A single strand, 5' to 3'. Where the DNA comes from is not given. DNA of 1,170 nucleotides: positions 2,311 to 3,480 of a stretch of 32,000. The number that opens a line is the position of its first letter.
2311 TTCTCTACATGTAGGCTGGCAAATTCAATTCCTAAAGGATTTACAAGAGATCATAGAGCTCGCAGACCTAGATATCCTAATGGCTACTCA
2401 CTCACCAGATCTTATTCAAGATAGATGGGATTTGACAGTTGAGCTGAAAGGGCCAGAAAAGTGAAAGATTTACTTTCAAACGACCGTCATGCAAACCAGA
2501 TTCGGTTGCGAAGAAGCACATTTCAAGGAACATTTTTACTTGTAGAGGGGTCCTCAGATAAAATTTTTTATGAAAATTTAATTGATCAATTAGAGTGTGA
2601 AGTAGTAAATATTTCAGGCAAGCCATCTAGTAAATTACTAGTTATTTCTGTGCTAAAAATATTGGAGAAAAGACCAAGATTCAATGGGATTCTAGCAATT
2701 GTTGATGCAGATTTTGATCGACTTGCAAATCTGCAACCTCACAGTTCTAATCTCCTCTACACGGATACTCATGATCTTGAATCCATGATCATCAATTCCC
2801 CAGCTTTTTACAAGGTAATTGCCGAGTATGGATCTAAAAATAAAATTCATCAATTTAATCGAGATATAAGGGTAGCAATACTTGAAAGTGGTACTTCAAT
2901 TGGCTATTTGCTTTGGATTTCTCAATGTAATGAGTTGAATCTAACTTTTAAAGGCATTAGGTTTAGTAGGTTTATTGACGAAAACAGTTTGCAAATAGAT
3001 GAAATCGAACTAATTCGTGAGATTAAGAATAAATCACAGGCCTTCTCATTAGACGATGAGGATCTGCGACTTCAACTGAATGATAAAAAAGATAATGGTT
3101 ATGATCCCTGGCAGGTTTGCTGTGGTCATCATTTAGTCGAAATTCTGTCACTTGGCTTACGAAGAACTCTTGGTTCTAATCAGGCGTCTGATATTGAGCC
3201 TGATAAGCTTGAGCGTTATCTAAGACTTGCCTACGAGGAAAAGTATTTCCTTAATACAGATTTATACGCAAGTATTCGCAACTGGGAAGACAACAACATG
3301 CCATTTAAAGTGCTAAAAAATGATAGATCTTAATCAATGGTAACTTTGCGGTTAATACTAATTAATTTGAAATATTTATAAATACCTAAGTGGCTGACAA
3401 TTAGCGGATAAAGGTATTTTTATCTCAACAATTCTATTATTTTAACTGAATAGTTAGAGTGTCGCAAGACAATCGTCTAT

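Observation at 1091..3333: PARIS-like (AriA/AriB-type) ABC-ATPase plus DUF4435/Toprim gene pair: candidate anti-phage system in a cyanobacterium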

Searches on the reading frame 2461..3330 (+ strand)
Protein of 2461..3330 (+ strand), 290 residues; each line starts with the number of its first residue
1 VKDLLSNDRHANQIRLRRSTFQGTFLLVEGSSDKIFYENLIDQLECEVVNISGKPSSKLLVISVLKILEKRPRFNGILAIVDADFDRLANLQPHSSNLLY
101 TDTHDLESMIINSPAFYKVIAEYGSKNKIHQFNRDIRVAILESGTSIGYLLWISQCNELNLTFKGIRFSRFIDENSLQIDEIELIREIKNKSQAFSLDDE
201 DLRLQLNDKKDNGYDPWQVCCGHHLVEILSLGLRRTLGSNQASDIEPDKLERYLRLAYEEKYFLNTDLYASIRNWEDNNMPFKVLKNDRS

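Call 3: search_protein_families(library=pfam, proteins=[window:2461-3330:+], max_evalue=1)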
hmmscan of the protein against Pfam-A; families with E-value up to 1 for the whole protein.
window:2461-3330:+ (290 aa): 4 families
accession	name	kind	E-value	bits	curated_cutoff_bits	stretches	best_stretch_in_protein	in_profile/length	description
PF14491.11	DUF4435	-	3.9e-16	60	27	1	25-230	4-222/238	Protein of unknown function (DUF4435)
PF11536.14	DUF3226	-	0.002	18.4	27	1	26-92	4-75/208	Protein of unknown function (DUF3226)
PF20469.4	OLD-like_TOPRIM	-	0.022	15.7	23.2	1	25-54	6-43/67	Overcoming lysogenization defect protein-like, TOPRIM domain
PF11599.14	AviRa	-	0.11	12.3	25.7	1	205-251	44-91/232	RRNA methyltransferase AviRa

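Call 4: search_protein_families(library=padloc, proteins=[window:2461-3330:+], max_evalue=1)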
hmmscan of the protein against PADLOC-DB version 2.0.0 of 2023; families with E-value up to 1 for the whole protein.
window:2461-3330:+ (290 aa): 3 families
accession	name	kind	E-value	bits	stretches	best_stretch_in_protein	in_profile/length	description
PDLC02983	AriB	-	8.8e-25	86.2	1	23-236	2-226/236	-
PDLC04623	PDC-M38B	-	0.0014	16.4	1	24-57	4-36/219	-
PDLC00087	GajA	-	0.0089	13.9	1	21-48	14-41/211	AAA ATPase domain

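Call 5: search_protein_families(library=ncbifam, proteins=[window:2461-3330:+], max_evalue=1)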
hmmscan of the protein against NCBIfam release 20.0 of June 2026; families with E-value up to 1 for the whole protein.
window:2461-3330:+ (290 aa): 0 families

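Call 8: search_solved_structures(query=window:2461-3330:+, max_evalue=10, show_alignments=3)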
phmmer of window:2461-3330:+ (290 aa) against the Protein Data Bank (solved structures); distinct sequences matched with E-value up to 10: 2.
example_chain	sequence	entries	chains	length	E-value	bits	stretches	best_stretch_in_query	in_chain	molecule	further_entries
1o9h_A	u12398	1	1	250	1.5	11.7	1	214-252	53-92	RRNA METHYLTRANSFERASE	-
1o9g_A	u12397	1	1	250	1.5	11.7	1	214-252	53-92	RRNA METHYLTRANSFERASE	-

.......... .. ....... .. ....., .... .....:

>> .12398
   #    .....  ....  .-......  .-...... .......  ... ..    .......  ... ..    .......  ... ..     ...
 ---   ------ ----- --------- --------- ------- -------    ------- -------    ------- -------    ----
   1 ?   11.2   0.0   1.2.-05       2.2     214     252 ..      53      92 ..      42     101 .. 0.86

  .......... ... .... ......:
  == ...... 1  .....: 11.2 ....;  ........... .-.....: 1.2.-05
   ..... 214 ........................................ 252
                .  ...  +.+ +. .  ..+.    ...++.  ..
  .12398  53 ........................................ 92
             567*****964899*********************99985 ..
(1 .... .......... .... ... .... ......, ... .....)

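Call 12: find_homologous_proteins(query=window:2461-3330:+)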
Query window:2461-3330:+ (290 aa): 873 proteins with E <= 0.001 among 1928 candidates; the best 120 are listed.
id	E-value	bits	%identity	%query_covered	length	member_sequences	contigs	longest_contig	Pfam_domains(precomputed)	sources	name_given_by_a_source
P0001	1.1e-188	644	100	100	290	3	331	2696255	PF14491.12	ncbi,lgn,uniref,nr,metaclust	ncbi:DUF4435 domain-containing protein [Synechococcus elongatus]|uniref:DUF4435 domain-containing pr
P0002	5.9e-136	471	75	99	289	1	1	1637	PF14491.12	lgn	-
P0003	1.4e-134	466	73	99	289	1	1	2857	PF14491.12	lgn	-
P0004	2.0e-134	466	73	99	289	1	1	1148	PF14491.12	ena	-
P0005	1.8e-133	463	71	99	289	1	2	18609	PF14491.12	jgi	-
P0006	3.3e-132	458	70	99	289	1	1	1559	PF14491.12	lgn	-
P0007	7.0e-132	457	72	99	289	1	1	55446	PF14491.12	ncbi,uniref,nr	ncbi:DUF4435 domain-containing protein [Nodosilinea sp. LEGE 07088]|uniref:DUF4435 domain-containing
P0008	5.3e-131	455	72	99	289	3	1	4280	PF14491.12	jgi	jgi:hypothetical protein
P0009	2.7e-127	442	68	99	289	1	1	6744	PF14491.12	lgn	-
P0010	1.0e-126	440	70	99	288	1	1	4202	PF14491.12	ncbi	-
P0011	1.6e-126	440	70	99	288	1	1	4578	PF14491.12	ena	-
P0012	1.6e-126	440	69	99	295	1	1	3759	PF14491.12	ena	-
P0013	1.8e-126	440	69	98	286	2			PF14491.12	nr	nr:DUF4435 domain-containing protein [Adonisia turfae]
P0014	2.6e-126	439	69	99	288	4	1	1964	PF14491.12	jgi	jgi:hypothetical protein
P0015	3.3e-126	439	69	99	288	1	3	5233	PF14491.12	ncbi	-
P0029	5.0e-123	428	67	99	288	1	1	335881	PF14491.12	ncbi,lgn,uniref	ncbi:DUF4435 domain-containing protein [Nostoc sp.]|uniref:DUF4435 domain-containing protein n=1 Tax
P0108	5.6e-114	399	65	99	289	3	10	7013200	PF14491.12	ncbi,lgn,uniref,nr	ncbi:conserved hypothetical protein [Trichormus variabilis ATCC 29413]|uniref:DUF4435 domain-contain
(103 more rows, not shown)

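Call 14: find_encoding_contigs(protein=P0001, flank=10000, max_places=6)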
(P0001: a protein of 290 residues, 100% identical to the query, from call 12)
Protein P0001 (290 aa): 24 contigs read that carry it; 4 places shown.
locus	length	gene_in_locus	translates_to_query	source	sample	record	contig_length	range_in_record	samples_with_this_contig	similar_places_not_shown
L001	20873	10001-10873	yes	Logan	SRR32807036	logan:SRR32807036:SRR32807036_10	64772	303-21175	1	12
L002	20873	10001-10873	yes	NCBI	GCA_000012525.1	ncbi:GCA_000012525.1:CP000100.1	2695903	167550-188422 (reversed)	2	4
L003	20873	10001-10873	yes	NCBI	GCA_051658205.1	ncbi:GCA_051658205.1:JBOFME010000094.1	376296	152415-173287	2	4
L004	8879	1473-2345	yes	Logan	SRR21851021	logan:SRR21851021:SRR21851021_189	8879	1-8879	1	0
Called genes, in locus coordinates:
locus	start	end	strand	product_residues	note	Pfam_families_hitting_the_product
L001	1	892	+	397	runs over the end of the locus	?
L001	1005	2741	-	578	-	PF00989:PAS, PF08448:PAS_4, PF13188:PAS_8 (weak), PF13426:PAS_9, PF08447:PAS_3, PF00990:GGDEF (weak), PF00563:EAL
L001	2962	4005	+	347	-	PF01595:CNNM, PF00571:CBS (weak)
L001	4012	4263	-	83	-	-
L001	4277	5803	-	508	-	PF01019:G_glu_transpept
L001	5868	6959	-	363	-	PF01384:PHO4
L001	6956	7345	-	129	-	-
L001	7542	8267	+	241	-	PF13489:Methyltransf_23, PF08241:Methyltransf_11, PF08242:Methyltransf_12, PF13649:Methyltransf_25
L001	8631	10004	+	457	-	PF02463:SMC_N (faint), PF13175:AAA_15, PF13476:AAA_23 (faint), PF13304:AAA_21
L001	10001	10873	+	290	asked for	PF14491:DUF4435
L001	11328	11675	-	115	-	PF01588:tRNA_bind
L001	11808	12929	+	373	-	PF00005:ABC_tran, PF13304:AAA_21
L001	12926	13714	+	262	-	PF06182:ABC2_membrane_6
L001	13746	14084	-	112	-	-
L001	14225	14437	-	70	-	-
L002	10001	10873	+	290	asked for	PF14491:DUF4435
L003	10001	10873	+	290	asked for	PF14491:DUF4435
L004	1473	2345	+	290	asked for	PF14491:DUF4435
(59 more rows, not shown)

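Call 27: search_protein_representatives(protein=window:2461-3330:+)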
Query: 290 residues. Proteins with E-value up to 0.001 (for the whole library): 2671; up to 1e-10: 1767; up to 1e-30: 593. The best 150 are listed.
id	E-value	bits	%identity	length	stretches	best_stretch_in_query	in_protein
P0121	3.6e-100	351.7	60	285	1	1-286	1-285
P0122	1.5e-94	333.3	55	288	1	10-285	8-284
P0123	4.4e-86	305.5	54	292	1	1-288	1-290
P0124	6.2e-73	262.3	48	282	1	2-285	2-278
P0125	3.2e-70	253.5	47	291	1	9-286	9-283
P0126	6.4e-70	252.4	59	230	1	46-259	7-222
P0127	1.1e-69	251.7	47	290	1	4-286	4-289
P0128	2.9e-69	250.3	56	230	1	72-288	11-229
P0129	4.5e-69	249.7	48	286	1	9-278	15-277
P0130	1.3e-67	244.9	46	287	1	7-287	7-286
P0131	2.8e-67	243.8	46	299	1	23-286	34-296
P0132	8.9e-66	238.9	45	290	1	1-285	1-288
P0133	2.1e-65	237.7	44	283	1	5-286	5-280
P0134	2.1e-65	237.7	43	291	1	1-287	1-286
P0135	2.7e-65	237.3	45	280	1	1-285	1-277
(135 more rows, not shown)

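Call 30: search_solved_structures(query=A1, max_evalue=1, show_alignments=2)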
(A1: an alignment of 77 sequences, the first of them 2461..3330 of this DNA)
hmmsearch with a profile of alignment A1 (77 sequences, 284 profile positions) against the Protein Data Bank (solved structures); distinct sequences matched with E-value up to 1: 5.
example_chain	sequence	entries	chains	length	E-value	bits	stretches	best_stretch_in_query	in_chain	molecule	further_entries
6wvs_A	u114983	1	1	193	0.00016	24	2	17-113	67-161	DeNovoTIM15 hyperstable de novo TIM barrel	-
7p12_A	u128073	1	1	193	0.0037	19.5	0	33-113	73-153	DeNovoTIM13-SB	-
6yqx_A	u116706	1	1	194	0.0051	19.1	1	32-113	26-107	de novo designed TIM barrel DeNovoTIM13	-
1t6t_1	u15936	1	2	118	0.02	17.1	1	6-92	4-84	putative protein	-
6tg6_A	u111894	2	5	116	0.078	15.2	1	24-80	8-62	Ribonuclease M5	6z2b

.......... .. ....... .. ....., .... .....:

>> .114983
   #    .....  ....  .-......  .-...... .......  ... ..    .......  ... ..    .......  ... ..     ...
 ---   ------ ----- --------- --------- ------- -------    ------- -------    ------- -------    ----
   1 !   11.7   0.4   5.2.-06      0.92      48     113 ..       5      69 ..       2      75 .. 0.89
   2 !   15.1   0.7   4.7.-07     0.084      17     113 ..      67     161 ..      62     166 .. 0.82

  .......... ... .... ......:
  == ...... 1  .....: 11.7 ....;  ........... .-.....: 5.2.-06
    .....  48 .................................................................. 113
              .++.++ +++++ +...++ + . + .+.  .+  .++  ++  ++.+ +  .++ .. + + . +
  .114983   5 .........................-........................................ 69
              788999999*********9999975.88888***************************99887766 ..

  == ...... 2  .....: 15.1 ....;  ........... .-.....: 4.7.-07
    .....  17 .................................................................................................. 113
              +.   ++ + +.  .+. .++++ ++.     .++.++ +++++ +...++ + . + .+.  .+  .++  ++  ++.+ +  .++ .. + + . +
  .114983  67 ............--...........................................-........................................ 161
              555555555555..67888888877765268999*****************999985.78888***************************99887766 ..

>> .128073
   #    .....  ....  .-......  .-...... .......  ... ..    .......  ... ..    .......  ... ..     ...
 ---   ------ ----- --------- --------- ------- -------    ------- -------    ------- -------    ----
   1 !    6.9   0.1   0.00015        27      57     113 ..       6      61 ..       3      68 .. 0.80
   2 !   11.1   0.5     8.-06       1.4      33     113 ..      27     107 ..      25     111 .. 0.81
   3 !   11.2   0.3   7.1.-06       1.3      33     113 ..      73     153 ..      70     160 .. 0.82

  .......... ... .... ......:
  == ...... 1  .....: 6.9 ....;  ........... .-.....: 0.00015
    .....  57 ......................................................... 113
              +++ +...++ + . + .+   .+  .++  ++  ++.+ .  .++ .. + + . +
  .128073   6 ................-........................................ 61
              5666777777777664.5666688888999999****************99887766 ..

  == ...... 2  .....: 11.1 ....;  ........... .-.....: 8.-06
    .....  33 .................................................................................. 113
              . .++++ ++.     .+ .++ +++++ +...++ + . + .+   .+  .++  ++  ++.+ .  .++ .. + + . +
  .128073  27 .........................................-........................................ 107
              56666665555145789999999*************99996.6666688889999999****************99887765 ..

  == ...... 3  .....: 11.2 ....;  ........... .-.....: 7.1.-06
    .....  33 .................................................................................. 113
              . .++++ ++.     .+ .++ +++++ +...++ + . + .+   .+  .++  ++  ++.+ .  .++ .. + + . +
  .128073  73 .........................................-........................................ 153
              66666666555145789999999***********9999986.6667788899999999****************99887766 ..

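Call 36: predict_structure(alignment_id=A2)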
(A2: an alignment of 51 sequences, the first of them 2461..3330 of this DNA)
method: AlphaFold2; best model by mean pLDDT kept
length: 290 residues; sequences in the alignment: 51
mean_pLDDT: 65.4   pTM: 0.54
mean pLDDT of the five models: 65.4, 47.8, 46.9, 45.4, 45.0
residues with pLDDT >= 90: 1; 70-90: 102; 50-70: 162; < 50: 25
segments of 3 or more residues with pLDDT < 50: 83-92, 282-290
pLDDT, mean of each block of 10 residues (from residue 1): 53 60 61 63 66 56 60 57 45 53 57 68 66 73 77 75 79 81 88 78 85 60 70 68 69 69 58 56 43
secondary structure, 60 per line:
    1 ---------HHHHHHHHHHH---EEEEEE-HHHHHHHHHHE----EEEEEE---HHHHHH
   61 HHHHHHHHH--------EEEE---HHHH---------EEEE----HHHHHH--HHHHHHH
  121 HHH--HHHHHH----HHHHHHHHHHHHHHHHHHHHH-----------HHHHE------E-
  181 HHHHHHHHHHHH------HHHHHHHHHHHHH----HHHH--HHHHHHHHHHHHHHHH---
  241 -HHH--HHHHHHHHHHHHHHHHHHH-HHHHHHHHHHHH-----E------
elements in order: H10-20 E24-29 H31-40 E46-51 H55-69 E78-81 H85-88 E98-101 H106-111 H114-123 H126-131 H136-156 H168-171 H181-192 H199-211 H216-219 H222-237 H247-265 H267-278

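Call 40: find_encoding_contigs(protein=P0007, flank=8000, max_places=2)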
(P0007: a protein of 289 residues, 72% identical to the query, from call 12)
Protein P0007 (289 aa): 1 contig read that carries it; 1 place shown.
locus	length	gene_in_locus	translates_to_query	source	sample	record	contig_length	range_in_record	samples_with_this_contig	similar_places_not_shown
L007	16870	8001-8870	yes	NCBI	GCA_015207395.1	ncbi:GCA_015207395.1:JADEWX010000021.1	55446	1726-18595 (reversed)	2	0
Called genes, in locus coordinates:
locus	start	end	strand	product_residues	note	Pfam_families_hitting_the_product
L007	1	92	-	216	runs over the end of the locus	-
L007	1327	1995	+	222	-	PF01222:ERG4_ERG24 (faint), PF04191:PEMT, PF04140:ICMT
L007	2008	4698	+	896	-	PF00690:Cation_ATPase_N, PF00122:E1-E2_ATPase, PF13246:Cation_ATPase, PF00702:Hydrolase, PF08282:Hydrolase_3 (faint), PF00689:Cation_ATPase_C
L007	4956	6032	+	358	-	PF00881:Nitroreductase (weak)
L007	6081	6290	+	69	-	-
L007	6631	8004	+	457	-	PF13175:AAA_15, PF00005:ABC_tran (faint), PF13304:AAA_21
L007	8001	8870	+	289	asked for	PF14491:DUF4435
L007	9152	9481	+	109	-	PF13495:Phage_int_SAM_4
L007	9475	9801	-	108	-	-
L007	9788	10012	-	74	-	-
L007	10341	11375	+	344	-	PF00248:Aldo_ket_red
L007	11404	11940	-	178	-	-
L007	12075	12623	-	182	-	-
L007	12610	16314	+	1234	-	PF01855:POR_N, PF17147:PFOR_II, PF01558:POR, PF10371:EKR, PF00037:Fer4 (weak), PF12838:Fer4_7, PF13484:Fer4_16, PF02775:TPP_enzyme_C, +7 more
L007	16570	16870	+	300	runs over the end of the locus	PF26514:DUF8173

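Call 41: find_encoding_contigs(protein=P0108, flank=8000, max_places=2)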
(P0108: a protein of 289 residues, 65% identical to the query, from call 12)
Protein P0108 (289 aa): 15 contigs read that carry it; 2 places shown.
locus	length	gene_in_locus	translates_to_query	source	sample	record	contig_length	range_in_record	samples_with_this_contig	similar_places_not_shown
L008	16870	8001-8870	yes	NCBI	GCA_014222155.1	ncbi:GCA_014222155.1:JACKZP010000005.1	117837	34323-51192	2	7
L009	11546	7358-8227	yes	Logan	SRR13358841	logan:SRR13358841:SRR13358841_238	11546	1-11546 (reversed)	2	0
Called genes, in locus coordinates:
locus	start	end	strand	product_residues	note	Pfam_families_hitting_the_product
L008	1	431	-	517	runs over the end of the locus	PF18458:XPB_DRD, PF00270:DEAD, PF04851:ResIII, PF00176:SNF2-rel_dom (faint), PF16203:ERCC3_RAD25_C, PF00271:Helicase_C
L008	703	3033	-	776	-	PF00912:Transgly, PF00905:Transpeptidase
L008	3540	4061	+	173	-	PF01288:HPPK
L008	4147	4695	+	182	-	PF00293:NUDIX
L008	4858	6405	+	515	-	PF03853:YjeF_N, PF01256:Carb_kinase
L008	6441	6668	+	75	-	PF04255:DUF433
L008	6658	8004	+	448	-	PF13175:AAA_15, PF13476:AAA_23 (faint), PF13304:AAA_21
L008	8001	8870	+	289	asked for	PF14491:DUF4435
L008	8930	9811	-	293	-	PF00106:adh_short, PF03435:Sacchrp_dh_NADP (weak), PF08659:KR, PF13561:adh_short_C2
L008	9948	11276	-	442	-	PF01134:GIDA (faint), PF01266:DAO (faint), PF03486:HI0933_like (faint), PF07992:Pyr_redox_2, PF13450:NAD_binding_8 (weak), PF13738:Pyr_redox_3 (faint), PF00070:Pyr_redox (weak)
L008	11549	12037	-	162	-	-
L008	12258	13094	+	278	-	PF03441:FAD_binding_7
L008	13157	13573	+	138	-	-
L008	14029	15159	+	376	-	PF00682:HMGL-like, PF22617:HCS_D2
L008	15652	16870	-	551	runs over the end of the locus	-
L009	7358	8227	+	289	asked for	PF14491:DUF4435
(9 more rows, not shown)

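Call 42: find_encoding_contigs(protein=P0029, flank=8000, max_places=2)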
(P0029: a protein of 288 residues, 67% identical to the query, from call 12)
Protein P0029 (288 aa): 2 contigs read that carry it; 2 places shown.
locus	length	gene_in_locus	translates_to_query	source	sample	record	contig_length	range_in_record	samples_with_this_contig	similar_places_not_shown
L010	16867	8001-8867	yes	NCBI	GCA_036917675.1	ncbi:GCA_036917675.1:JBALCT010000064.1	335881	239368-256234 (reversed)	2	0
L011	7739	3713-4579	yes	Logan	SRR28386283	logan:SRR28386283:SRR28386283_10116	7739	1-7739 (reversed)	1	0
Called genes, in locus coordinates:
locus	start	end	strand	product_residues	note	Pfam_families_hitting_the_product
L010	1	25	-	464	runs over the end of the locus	PF10396:TrmE_N, PF12631:MnmE_helical, PF03193:RsgA_GTPase (faint), PF00071:Ras (faint), PF01926:MMR_HSR1, PF02421:FeoB_N, PF00009:GTP_EFTU (weak), PF16897:MMR_HSR1_Xtn (weak)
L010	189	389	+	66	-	-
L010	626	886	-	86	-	-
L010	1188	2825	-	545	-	PF13600:DUF4140, PF13598:DUF4139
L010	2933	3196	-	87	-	-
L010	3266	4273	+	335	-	PF08240:ADH_N, PF00107:ADH_zinc_N, PF13602:ADH_zinc_N_2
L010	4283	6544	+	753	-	PF13576:Pentapeptide_3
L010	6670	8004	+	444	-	PF13175:AAA_15, PF13476:AAA_23 (weak), PF13304:AAA_21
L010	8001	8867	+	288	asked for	PF14491:DUF4435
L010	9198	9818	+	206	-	PF06966:DUF1295 (weak), PF04191:PEMT, PF04140:ICMT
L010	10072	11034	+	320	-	PF11181:YflT (weak)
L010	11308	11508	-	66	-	PF00403:HMA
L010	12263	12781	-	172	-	PF01842:ACT, PF22629:ACT_AHAS_ss, PF13710:ACT_5, PF10369:ALS_ss_C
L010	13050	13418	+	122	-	-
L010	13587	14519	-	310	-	PF00561:Abhydrolase_1, PF12146:Hydrolase_4, PF12697:Abhydrolase_6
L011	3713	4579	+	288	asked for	PF14491:DUF4435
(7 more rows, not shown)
